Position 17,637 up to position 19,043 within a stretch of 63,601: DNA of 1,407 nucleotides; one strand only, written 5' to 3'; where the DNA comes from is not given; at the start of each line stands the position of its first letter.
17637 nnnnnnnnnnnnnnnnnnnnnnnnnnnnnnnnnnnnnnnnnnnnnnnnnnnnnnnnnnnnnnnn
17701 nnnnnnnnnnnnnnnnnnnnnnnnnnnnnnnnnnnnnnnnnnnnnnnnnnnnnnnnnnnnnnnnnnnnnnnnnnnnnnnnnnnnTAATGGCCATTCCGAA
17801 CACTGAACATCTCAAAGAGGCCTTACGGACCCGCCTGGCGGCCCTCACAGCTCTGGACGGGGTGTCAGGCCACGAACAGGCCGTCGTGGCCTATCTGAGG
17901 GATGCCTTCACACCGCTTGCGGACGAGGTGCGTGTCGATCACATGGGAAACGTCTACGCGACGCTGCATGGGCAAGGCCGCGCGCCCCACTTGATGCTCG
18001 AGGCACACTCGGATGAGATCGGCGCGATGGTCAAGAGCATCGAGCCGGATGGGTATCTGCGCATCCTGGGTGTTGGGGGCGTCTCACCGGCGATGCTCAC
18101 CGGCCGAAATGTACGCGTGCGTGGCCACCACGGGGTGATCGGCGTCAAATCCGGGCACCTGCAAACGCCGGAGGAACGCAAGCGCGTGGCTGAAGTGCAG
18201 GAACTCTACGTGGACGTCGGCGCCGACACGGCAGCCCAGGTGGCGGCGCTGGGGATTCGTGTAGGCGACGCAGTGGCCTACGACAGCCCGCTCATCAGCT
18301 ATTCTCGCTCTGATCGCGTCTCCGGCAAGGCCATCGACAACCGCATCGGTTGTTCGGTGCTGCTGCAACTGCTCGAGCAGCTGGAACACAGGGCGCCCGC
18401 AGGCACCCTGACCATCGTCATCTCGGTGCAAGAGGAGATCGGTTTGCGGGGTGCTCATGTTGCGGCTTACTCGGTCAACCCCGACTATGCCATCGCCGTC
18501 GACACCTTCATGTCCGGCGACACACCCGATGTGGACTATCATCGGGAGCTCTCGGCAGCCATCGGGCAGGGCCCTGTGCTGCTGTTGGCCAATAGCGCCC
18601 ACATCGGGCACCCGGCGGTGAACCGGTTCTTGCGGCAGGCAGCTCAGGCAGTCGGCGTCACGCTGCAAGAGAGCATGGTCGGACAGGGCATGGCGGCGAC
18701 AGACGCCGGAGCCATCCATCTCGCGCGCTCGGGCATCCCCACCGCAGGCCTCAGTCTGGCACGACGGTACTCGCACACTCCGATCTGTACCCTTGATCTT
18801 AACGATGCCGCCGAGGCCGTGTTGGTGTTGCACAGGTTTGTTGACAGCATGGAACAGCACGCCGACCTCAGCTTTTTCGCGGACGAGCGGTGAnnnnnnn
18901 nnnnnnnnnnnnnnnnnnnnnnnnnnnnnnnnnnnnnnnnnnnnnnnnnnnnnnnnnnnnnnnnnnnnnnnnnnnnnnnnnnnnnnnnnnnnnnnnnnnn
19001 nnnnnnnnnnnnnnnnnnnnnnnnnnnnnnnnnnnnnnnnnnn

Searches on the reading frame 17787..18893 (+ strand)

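Call 7: search_protein_families(library=ncbifam, proteins=[window:17787-18893:+])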
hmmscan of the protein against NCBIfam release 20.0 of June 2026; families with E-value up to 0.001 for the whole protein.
window:17787-18893:+ (368 aa): 10 families
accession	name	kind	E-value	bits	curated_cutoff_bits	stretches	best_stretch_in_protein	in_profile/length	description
NF007421.0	PRK09961.1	equivalog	6.4e-63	212.7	412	1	17-357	6-335/345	aminopeptidase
TIGR03107.1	glu_aminopep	equivalog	4.3e-58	196.9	469.7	1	16-357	3-343/350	glutamyl aminopeptidase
NF040822.1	lys_aminopep_Arch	equivalog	1e-52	179.3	700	1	24-354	14-337/345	lysyl aminopeptidase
NF007367.0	PRK09864.1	equivalog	3.2e-46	157.7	569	1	20-350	9-335/356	aminopeptidase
TIGR03106.1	trio_M42_hydro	equivalog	1.4e-20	73.5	397.75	1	12-231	4-232/343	osmoprotectant NAGGN system M42 family peptidase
TIGR01883.1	PepT-like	hypoth_equivalog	1.3e-07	30.9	274.25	0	18-93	7-91/361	peptidase T-like protein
NF009527.0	PRK12891.1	subfamily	1.7e-06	27.3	461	0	32-77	47-89/426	Zn-dependent hydrolase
NF003367.0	PRK04443.1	equivalog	1.6e-05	24.5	363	1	11-78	7-72/349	[LysW]-lysine hydrolase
NF009555.0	PRK13004.1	equivalog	3.3e-05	22.9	321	1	7-80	11-83/399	YgeY family selenium metabolism-linked hydrolase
NF009920.0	PRK13381.1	subfamily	8.5e-05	21.5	293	1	182-245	142-207/412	peptidase T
